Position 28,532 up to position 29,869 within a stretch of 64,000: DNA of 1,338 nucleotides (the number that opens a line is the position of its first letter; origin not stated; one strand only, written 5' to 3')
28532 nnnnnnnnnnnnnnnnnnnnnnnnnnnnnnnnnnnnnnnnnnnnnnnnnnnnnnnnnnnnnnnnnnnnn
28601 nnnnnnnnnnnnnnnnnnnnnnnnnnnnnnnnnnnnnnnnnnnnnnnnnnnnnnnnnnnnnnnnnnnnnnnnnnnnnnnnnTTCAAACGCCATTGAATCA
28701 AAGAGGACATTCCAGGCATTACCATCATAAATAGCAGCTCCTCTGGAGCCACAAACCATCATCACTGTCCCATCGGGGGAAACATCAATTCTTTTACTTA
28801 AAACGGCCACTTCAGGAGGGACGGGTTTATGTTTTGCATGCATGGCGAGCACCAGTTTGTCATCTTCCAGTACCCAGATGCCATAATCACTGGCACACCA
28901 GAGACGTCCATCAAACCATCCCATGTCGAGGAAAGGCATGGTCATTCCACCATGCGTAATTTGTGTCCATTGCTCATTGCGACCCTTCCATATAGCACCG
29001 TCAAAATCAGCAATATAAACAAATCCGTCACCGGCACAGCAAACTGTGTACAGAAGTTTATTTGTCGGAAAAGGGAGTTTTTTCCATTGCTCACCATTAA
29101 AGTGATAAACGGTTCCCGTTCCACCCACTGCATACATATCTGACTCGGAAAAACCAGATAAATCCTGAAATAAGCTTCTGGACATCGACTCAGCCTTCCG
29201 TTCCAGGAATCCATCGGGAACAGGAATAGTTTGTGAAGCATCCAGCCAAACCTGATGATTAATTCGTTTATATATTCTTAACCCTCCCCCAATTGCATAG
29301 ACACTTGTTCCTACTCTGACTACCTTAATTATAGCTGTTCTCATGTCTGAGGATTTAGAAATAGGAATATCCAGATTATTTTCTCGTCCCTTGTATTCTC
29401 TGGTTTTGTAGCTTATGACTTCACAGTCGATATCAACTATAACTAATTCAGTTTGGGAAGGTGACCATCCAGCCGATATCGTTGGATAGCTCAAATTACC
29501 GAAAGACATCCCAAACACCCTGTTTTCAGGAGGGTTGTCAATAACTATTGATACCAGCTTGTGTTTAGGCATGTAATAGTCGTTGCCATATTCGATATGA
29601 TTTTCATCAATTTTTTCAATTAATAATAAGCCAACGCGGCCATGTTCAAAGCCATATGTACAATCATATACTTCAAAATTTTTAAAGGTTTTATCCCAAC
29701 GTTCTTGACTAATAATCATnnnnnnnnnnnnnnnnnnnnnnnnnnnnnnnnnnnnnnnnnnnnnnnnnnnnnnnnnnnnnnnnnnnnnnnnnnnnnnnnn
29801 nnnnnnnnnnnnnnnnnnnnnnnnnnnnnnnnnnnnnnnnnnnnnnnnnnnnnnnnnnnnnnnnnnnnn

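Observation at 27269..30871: Three mosaic paralogs of an unrecognised 336-346 aa repeat protein; two share an identical 3' half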

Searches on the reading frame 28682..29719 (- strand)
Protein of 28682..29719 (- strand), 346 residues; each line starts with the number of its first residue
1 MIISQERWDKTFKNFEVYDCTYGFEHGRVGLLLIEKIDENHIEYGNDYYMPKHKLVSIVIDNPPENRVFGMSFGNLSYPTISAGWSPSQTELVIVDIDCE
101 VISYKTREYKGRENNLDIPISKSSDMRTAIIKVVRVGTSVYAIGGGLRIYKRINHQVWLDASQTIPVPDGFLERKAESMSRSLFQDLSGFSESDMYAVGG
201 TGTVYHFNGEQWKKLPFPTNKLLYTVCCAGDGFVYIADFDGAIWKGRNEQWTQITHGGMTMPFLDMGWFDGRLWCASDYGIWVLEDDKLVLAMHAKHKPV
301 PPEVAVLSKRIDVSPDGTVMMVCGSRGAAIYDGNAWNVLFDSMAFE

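Call 5: search_protein_families(proteins=[window:28682-29719:-], library=ncbifam, max_evalue=1)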
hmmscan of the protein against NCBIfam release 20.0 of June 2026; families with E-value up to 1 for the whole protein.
window:28682-29719:- (346 aa): 0 families

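Call 7: profile_search(protein=window:28682-29719:-)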
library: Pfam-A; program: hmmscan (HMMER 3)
A. the first sequence (346 residues): domains with independent E <= 10: 1; with E <= 0.001: 0
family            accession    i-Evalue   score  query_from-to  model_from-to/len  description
Tectonin          PF19193.6        0.36    10.7     195-257        12-68/216  Tectonin domain

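Call 11: search_solved_structures(query=window:28682-29719:-, max_evalue=10, show_alignments=1)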
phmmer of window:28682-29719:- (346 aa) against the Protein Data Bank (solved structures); distinct sequences matched with E-value up to 10: 0.

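Call 19: find_homologous_proteins(query=window:28682-29719:-, max_evalue=0.001)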
Query window:28682-29719:- (346 aa): 93 proteins with E <= 0.001 among 687 candidates.
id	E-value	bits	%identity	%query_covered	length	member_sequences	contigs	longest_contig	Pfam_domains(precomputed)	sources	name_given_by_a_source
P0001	6.5e-241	817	100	100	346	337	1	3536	-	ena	-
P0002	1.6e-208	711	86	100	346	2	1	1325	-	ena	-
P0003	3.9e-185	634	76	100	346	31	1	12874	-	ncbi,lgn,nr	ncbi:hypothetical protein NKL93_004332 [Salmonella enterica]|nr:hypothetical protein [Salmonella ent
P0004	4.0e-179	614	73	100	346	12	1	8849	-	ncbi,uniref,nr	ncbi:hypothetical protein H9644_21285 [Escherichia sp. Sa2BVA5]|uniref:Uncharacterized protein n=1 T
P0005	1.4e-177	609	71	100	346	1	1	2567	-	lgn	-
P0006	6.3e-176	603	72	100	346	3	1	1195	-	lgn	-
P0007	4.9e-175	600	74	100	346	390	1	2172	-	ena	-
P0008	1.8e-173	595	71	100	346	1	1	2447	-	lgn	-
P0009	2.0e-173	595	70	100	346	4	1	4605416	-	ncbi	-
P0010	7.4e-173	593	70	100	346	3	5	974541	-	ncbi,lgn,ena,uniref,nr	ncbi:TPA: hypothetical protein OPR08_002019 [Citrobacter koseri]|uniref:WD40/YVTN/BNR-like repeat-co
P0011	1.2e-170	586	70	100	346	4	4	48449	-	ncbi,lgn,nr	ncbi:hypothetical protein QEA29_004528 [Salmonella enterica]|nr:hypothetical protein [Salmonella ent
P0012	1.3e-165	569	68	100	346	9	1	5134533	-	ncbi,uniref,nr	ncbi:hypothetical protein RQL50_14975 [Citrobacter freundii]|uniref:WD40/YVTN/BNR-like repeat-contai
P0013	9.1e-139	481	100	61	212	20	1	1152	-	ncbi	ncbi:hypothetical protein ACH2V1_005013, partial [Escherichia coli]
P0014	1.9e-137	477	58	100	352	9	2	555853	-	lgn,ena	-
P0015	2.5e-123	430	54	100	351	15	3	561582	-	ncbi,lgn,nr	ncbi:hypothetical protein P3O32_001876 [Salmonella enterica]|nr:hypothetical protein [Salmonella ent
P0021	5.9e-96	340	48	100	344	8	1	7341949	-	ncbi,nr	ncbi:hypothetical protein [Massilia violaceinigra]|nr:hypothetical protein [Massilia violaceinigra]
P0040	4.5e-66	242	35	100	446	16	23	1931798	-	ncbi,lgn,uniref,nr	ncbi:hypothetical protein B7R78_0018935 [Ralstonia solanacearum]|uniref:hypothetical protein n=1 Tax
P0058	6.8e-49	185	33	99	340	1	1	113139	-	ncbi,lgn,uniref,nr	ncbi:hypothetical protein [Pseudomonas sp. RIT-PI-AD]|uniref:hypothetical protein n=1 Tax=Pseudomona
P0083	1.1e-34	139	35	68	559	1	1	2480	PF09346.16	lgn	-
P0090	1.2e-21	96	34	53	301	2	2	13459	-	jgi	jgi:photosystem II stability/assembly factor-like uncharacterized protein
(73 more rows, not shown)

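Call 22: find_encoding_contigs(protein=P0021, flank=6000, max_places=3)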
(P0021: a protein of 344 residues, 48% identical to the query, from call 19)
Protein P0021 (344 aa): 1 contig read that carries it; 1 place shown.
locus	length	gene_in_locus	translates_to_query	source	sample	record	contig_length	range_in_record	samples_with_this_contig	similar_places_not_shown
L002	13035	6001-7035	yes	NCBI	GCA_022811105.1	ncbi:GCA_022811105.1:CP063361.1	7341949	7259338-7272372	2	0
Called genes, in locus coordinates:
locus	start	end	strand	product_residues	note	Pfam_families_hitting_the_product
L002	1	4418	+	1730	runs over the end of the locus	PF03160:Calx-beta, PF06100:MCRA (faint), PF19077:Big_13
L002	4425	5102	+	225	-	PF13505:OMP_b-brl (weak)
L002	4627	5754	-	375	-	PF00665:rve, PF13683:rve_3, PF13333:rve_2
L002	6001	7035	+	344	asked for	-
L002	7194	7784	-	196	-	-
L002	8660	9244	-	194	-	PF01066:CDP-OH_P_transf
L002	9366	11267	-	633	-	PF00633:HHH (faint), PF01541:GIY-YIG, PF27096:UvrC_M, PF02151:UVR (weak), PF22920:UvrC_RNaseH, PF08459:UvrC_RNaseH_dom, PF14520:HHH_5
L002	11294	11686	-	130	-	PF01648:ACPS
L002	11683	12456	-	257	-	PF03740:PdxJ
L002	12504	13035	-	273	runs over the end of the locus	PF11967:RecO_N, PF02565:RecO_C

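Call 23: find_encoding_contigs(protein=P0058, flank=6000, max_places=3)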
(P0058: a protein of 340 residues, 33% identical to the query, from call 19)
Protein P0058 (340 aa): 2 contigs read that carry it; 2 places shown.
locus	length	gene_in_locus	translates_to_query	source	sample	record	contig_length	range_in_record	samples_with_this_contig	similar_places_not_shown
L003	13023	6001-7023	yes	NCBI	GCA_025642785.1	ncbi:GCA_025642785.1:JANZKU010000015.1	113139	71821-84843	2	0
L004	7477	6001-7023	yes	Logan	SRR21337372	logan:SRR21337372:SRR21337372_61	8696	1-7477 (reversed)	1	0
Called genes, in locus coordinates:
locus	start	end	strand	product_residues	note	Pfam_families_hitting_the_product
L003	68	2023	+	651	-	PF04389:Peptidase_M28, PF03797:Autotransporter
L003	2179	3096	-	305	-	PF06977:SdiA-regulated, PF13449:Phytase-like (weak)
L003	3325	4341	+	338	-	PF12625:Arabinose_bd, PF12833:HTH_18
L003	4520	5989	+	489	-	PF15635:Tox-GHH2 (weak)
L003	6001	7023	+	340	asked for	-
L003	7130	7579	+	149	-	-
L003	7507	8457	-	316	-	PF06977:SdiA-regulated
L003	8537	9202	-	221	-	PF01557:FAA_hydrolase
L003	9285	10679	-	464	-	PF01565:FAD_binding_4, PF02913:FAD-oxidase_C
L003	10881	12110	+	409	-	PF00389:2-Hacid_dh, PF01842:ACT (faint), PF02826:2-Hacid_dh_C, PF22629:ACT_AHAS_ss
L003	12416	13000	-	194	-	PF04463:2-thiour_desulf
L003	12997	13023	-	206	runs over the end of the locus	PF13640:2OG-FeII_Oxy_3, PF13661:2OG-FeII_Oxy_4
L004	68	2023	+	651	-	PF04389:Peptidase_M28, PF03797:Autotransporter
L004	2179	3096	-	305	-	PF06977:SdiA-regulated, PF13449:Phytase-like (weak)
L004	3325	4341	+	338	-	PF12625:Arabinose_bd, PF12833:HTH_18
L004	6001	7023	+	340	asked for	-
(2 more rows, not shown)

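Call 24: find_encoding_contigs(protein=P0012, flank=6000, max_places=3)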
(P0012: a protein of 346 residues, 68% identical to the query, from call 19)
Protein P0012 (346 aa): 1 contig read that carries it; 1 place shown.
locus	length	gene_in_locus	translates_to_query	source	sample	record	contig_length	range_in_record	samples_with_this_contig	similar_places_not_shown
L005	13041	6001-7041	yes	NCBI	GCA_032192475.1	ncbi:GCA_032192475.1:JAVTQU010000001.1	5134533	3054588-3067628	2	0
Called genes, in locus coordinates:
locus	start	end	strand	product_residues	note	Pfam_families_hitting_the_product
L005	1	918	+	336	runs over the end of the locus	-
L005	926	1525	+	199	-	-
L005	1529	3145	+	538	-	PF13665:Tox-PAAR-like, PF15635:Tox-GHH2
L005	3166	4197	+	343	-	-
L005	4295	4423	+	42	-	-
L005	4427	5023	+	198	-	PF13665:Tox-PAAR-like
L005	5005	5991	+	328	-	PF15635:Tox-GHH2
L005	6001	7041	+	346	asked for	-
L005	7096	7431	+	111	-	PF15635:Tox-GHH2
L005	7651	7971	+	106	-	-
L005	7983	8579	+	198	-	PF13665:Tox-PAAR-like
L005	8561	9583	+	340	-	PF15635:Tox-GHH2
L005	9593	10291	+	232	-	-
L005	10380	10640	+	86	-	-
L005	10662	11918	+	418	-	PF13646:HEAT_2 (weak), PF02985:HEAT (faint), PF13646:HEAT_2 (weak)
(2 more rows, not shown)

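Call 29: search_solved_structures(query=A2, max_evalue=10)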
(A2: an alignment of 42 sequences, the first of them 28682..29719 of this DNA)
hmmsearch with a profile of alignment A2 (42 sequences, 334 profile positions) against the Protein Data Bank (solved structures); distinct sequences matched with E-value up to 10: 16.
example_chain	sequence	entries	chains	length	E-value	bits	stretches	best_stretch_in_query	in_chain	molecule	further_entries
6tji_A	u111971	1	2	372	8.7e-07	31.8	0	189-239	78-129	Cake10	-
6tjh_A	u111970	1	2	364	1.4e-06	31.1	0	189-239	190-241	Cake9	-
6tjg_A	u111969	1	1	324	2.5e-06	30.3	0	189-239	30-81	Cake8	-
6tjf_A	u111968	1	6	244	2.7e-05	26.9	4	189-239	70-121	Cake6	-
6tje_A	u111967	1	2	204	8.2e-05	25.3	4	189-239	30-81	Cake5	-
6tjd_A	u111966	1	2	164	0.00051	22.7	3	189-239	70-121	Cake4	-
6tjc_A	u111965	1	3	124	0.0033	20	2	189-239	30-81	Cake3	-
6tjb_A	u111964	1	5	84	0.073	15.6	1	189-238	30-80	Cake2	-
2gy5_A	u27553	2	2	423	0.12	14.9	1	86-159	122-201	Angiopoietin-1 receptor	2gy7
8iuf_4I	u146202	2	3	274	0.12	14.9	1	236-285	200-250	COXEG9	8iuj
9lv4_B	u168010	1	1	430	0.13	14.8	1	86-159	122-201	Angiopoietin-1 receptor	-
4k0v_A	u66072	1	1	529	0.23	14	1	87-159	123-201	TEK tyrosine kinase variant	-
5dz6_A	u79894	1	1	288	0.45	13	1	2-119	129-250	Polyketide biosynthesis malonyl CoA-acyl carrier protein transacylase PksC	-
7dxn_A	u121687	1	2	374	2.4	10.6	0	189-239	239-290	Membrane associated protein kinase with beta-propeller domain, pyrrolo-quinoline quinone b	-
7eq5_A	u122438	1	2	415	3.7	10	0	189-251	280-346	Membrane associated protein kinase with beta-propeller domain, pyrrolo-quinoline quinone b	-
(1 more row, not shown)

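Call 35: predict_structure(alignment_id=A2)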
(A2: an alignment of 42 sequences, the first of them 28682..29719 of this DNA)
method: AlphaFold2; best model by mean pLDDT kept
length: 346 residues; sequences in the alignment: 42
mean_pLDDT: 95.0   pTM: 0.93
mean pLDDT of the five models: 95.0, 95.0, 94.8, 94.8, 94.1
residues with pLDDT >= 90: 319; 70-90: 27; 50-70: 0; < 50: 0
segments of 3 or more residues with pLDDT < 50: none
pLDDT, mean of each block of 10 residues (from residue 1): 93 96 95 95 93 96 93 92 97 97 93 93 91 98 97 96 95 92 96 97 96 96 97 97 95 89 96 95 94 96 94 97 97 97 91
secondary structure, 60 per line:
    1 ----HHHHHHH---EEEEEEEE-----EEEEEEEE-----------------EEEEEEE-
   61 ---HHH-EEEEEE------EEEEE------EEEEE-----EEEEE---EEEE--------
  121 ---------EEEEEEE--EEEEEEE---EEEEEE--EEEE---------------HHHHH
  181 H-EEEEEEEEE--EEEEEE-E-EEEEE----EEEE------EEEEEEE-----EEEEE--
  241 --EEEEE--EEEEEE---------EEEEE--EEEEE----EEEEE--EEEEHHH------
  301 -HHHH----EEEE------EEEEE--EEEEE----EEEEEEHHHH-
elements in order: H5-11 E15-22 E28-35 E53-59 E68-73 E80-84 E91-95 E101-105 E109-112 E130-136 E139-145 E149-154 E157-160 H176-181 E183-191 E194-199 E203-207 E212-215 E222-228 E234-238 E243-247 E250-255 E265-269 E272-276 E281-285 E288-291 H302-305 E310-313 E320-324 E327-331 E336-341 H342-345

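Call 41: fold_search(model_id=the predicted structure, library=pdb)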
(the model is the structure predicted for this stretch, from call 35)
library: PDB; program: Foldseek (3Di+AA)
matches with E <= 10: 1611; with E <= 0.001: 1190
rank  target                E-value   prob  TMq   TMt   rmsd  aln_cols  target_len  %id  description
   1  4d6v                  4.7e-09  1.00  0.52  0.56   7.7       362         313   11  Crystal structure of signal transducing protein (released 2015-03-18)
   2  7som_aa               1.5e-08  1.00  0.50  0.58   5.9       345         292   14  Ciliary C2 central pair apparatus isolated from Chlamydomonas reinhardtii (released 2022-04-13)
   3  3w15_A                3.1e-08  1.00  0.56  0.58   6.8       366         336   12  Structure of peroxisomal targeting signal 2 (PTS2) of Saccharomyces cerevisiae 3-ketoacyl-CoA thiolase in complex with (released 2013-07-03)
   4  6m8s_C                3.8e-08  1.00  0.57  0.59   5.4       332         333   10  Crystal structure of the KCTD12 H1 domain in complex with Gbeta1gamma2 subunits (released 2019-02-27)
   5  6lqr_B1               4.0e-08  1.00  0.41  0.20  20.4       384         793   12  Cryo-EM structure of 90S small subunit preribosomes in transition states (State C) (released 2020-09-16)
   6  4a2m_D                4.0e-08  1.00  0.41  0.22  19.8       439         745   11  Structure of the periplasmic domain of the heparin and heparan sulphate sensing hybrid two component system BT4663 in  (released 2012-05-02)
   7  9m2f_B                4.3e-08  1.00  0.57  0.58   5.6       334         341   11  Structure of neuropeptide FF receptor 1 complex with NPFF (released 2025-07-23)
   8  9j9h_AR               4.5e-08  1.00  0.54  0.57   6.8       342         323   12  High-resolution cryo-EM structure of the Plasmodium falciparum 80S ribosome bound to RACK1 and E-tRNA (released 2025-06-04)
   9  7xay_B                4.5e-08  1.00  0.51  0.49   9.1       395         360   10  Crystal structure of Hat1-Hat2-Asf1-H3-H4 (released 2022-05-18)
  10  6m8s_G                4.7e-08  1.00  0.57  0.59   5.9       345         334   10  Crystal structure of the KCTD12 H1 domain in complex with Gbeta1gamma2 subunits (released 2019-02-27)
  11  8cqw_DT               5.5e-08  1.00  0.53  0.59   6.6       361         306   10  Crystal structure of the Candida albicans 80S ribosome in complex with Hygromycin B (released 2024-09-18)
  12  1qjs_A                6.2e-08  1.00  0.25  0.22  17.7       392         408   11  mammalian blood serum haemopexin glycosylated-native protein and in complex with its ligand haem (released 2000-02-03)
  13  5fsb_B                8.0e-08  1.00  0.42  0.60   6.2       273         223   17  Structure of tectonin 2 from laccaria bicolor in complex with 2-o-methyl-methyl-seleno-beta-l-fucopyranoside (released 2017-03-29)
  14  7oyb_g2               8.4e-08  1.00  0.55  0.60   6.6       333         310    9  Cryo-EM structure of the 6 hpf zebrafish embryo 80S ribosome (released 2022-07-13)
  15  8oh6_AR               8.4e-08  1.00  0.53  0.58   6.4       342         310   10  Crystal structure of the Candida albicans 80S ribosome in complex with Paromomycin (500umol) (released 2024-10-02)
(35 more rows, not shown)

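Call 42: fold_search(model_id=the predicted structure, library=afdb50)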
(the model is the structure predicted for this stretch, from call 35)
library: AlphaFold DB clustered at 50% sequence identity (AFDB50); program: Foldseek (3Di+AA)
matches with E <= 10: 2301; with E <= 0.001: 2093
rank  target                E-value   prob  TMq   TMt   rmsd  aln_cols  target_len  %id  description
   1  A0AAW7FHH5            3.5e-55  1.00  0.99  0.99   0.8       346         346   74  Uncharacterized protein
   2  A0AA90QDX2            1.2e-41  1.00  0.95  0.95   1.7       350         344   45  Uncharacterized protein
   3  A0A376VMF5            1.1e-36  1.00  0.68  0.95   2.8       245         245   84  Uncharacterized protein [Escherichia coli]
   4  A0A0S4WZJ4            2.6e-36  1.00  0.90  0.71   2.1       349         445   36  Uncharacterized protein [Ralstonia solanacearum]
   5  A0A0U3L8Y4            1.9e-35  1.00  0.89  0.90   2.1       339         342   37  Uncharacterized protein [Roseateles depolymerans]
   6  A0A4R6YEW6            4.7e-34  1.00  0.91  0.94   2.0       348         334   30  Uncharacterized protein [Tahibacter aquaticus]
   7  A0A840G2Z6            3.0e-33  1.00  0.90  0.86   2.4       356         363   36  Exo-alpha-sialidase [Variovorax guangxiensis]
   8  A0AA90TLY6            7.6e-33  1.00  0.89  0.90   2.4       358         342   30  WD40 repeat domain-containing protein
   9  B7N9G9                8.0e-33  1.00  0.87  0.89   2.8       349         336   26  Uncharacterized protein [Escherichia coli O17:K52:H18 (strain UMN026 / ExPEC)]
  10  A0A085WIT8            4.3e-32  1.00  0.86  0.90   2.6       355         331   28  BNR repeat domain protein [Hyalangium minutum]
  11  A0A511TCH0            7.7e-32  1.00  0.88  0.87   2.4       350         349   30  Uncharacterized protein [Myxococcus fulvus]
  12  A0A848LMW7            2.7e-31  1.00  0.91  0.83   2.7       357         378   33  Uncharacterized protein [Pyxidicoccus fallax]
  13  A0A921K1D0            3.4e-31  1.00  0.86  0.87   3.0       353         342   31  Uncharacterized protein [Ligilactobacillus acidipiscis]
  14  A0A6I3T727            4.4e-31  1.00  0.87  0.90   3.0       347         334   29  WD40 repeat domain-containing protein [Pseudoduganella buxea]
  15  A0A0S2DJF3            1.0e-30  1.00  0.87  0.88   2.4       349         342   25  Uncharacterized protein [Lysobacter enzymogenes]
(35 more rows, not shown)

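Call 43: find_homologous_proteins(query=A2, max_evalue=0.001)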
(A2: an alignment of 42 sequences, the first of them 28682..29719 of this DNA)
Query A2 (42 sequences) (346 aa, profile of the alignment): 132 proteins with E <= 0.001 among 2054 candidates; the best 120 are listed.
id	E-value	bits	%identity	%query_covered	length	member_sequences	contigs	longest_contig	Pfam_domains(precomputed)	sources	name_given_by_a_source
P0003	1.0e-131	457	76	100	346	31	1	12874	-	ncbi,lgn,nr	ncbi:hypothetical protein NKL93_004332 [Salmonella enterica]|nr:hypothetical protein [Salmonella ent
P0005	1.4e-130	454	71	100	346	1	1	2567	-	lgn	-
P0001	2.8e-130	453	100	100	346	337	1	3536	-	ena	-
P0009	1.3e-129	450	70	100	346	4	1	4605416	-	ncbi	-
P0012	5.9e-129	448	68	100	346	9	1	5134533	-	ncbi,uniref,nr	ncbi:hypothetical protein RQL50_14975 [Citrobacter freundii]|uniref:WD40/YVTN/BNR-like repeat-contai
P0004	1.8e-128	447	73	100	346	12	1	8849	-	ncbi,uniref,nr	ncbi:hypothetical protein H9644_21285 [Escherichia sp. Sa2BVA5]|uniref:Uncharacterized protein n=1 T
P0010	2.3e-128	446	70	100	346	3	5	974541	-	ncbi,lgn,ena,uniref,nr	ncbi:TPA: hypothetical protein OPR08_002019 [Citrobacter koseri]|uniref:WD40/YVTN/BNR-like repeat-co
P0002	2.7e-127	443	86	100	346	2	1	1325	-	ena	-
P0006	4.4e-126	439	72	100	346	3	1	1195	-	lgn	-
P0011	5.5e-126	439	70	100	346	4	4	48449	-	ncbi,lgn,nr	ncbi:hypothetical protein QEA29_004528 [Salmonella enterica]|nr:hypothetical protein [Salmonella ent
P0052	5.5e-126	439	31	100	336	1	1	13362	-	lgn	-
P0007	6.5e-126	438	74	100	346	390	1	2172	-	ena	-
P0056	2.4e-125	436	30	100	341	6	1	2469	-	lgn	-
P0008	2.3e-124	433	71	100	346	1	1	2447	-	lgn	-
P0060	7.9e-124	431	31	100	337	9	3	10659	-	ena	-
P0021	6.4e-122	425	48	100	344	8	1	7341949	-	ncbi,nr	ncbi:hypothetical protein [Massilia violaceinigra]|nr:hypothetical protein [Massilia violaceinigra]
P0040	2.4e-112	394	35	100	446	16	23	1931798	-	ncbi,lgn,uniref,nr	ncbi:hypothetical protein B7R78_0018935 [Ralstonia solanacearum]|uniref:hypothetical protein n=1 Tax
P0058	4.1e-111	390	33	99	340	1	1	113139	-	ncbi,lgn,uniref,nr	ncbi:hypothetical protein [Pseudomonas sp. RIT-PI-AD]|uniref:hypothetical protein n=1 Tax=Pseudomona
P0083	3.6e-90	321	35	68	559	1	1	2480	PF09346.16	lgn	-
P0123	9.5e-79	283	27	97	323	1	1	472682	-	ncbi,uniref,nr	ncbi:hypothetical protein [Culicoidibacter larvae]|uniref:WD40 repeat domain-containing protein n=1 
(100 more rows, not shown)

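Call 45: find_encoding_contigs(protein=P0040, flank=7000, max_places=2)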
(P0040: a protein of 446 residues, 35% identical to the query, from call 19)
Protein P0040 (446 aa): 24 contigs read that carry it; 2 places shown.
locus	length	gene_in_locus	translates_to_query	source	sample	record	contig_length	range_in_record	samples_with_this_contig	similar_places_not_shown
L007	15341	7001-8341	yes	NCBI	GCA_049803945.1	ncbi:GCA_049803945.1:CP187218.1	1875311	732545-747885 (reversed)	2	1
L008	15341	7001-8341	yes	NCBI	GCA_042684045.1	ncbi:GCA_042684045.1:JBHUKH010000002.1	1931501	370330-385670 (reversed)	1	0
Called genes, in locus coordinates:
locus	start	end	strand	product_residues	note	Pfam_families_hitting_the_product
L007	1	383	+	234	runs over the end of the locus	PF12796:Ank_2, PF13606:Ank_3 (faint), PF13637:Ank_4 (weak), PF12796:Ank_2, PF13857:Ank_5 (weak), PF00023:Ank, PF13637:Ank_4 (weak)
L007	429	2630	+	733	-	PF05954:Phage_GPD, PF04717:Phage_base_V, PF06715:Gp5_C (faint), PF22178:Gp5_trimer_C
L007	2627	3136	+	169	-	PF20093:DUF6484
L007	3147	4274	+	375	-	PF09937:DUF2169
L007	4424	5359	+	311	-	-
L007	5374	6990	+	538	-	PF13665:Tox-PAAR-like, PF15635:Tox-GHH2 (weak)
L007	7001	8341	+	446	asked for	-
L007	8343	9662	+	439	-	PF02985:HEAT (faint), PF13646:HEAT_2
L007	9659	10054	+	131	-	-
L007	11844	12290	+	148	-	PF00583:Acetyltransf_1, PF13673:Acetyltransf_10, PF13508:Acetyltransf_7, PF08445:FR47 (weak)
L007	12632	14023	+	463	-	PF13434:Lys_Orn_oxgnase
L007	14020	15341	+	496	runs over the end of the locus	PF01406:tRNA-synt_1e (faint), PF09334:tRNA-synt_1g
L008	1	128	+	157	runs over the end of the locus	PF00023:Ank (faint), PF13857:Ank_5 (faint), PF12796:Ank_2, PF13606:Ank_3 (faint), PF13637:Ank_4 (weak)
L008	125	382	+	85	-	PF12796:Ank_2 (weak), PF13637:Ank_4 (faint), PF00023:Ank (weak)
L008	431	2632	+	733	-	PF05954:Phage_GPD, PF04717:Phage_base_V, PF06715:Gp5_C (faint), PF22178:Gp5_trimer_C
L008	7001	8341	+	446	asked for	-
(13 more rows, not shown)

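Call 46: find_encoding_contigs(protein=P0123, flank=7000, max_places=2)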
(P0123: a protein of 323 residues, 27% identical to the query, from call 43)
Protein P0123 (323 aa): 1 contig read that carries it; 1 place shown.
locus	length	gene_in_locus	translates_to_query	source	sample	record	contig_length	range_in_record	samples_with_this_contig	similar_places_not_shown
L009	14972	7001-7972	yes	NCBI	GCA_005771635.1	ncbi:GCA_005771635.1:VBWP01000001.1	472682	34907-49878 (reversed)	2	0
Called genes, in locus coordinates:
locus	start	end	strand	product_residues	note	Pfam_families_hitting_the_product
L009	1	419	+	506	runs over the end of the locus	PF02874:ATP-synt_ab_N, PF00006:ATP-synt_ab, PF00306:ATP-synt_ab_C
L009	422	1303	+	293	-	PF00231:ATP-synt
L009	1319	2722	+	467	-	PF02874:ATP-synt_ab_N, PF00006:ATP-synt_ab, PF22919:ATP-synt_VA_C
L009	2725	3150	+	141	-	PF02823:ATP-synt_DE_N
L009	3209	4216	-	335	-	PF12840:HTH_20 (faint), PF01022:HTH_5 (weak)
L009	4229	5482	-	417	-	PF05977:MFS_3, PF07690:MFS_1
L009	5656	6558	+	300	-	PF00480:ROK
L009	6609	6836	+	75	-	-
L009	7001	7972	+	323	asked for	-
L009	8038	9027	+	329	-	-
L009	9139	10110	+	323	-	PF01408:GFO_IDH_MocA, PF03807:F420_oxidored (weak), PF22725:GFO_IDH_MocA_C3, PF02894:GFO_IDH_MocA_C (weak)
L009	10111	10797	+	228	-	PF01863:YgjP-like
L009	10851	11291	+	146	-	-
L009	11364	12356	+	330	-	PF00296:Bac_luciferase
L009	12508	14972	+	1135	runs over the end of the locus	PF21445:ADDB_N, PF13361:UvrD_C (faint), PF12705:PDDEXK_1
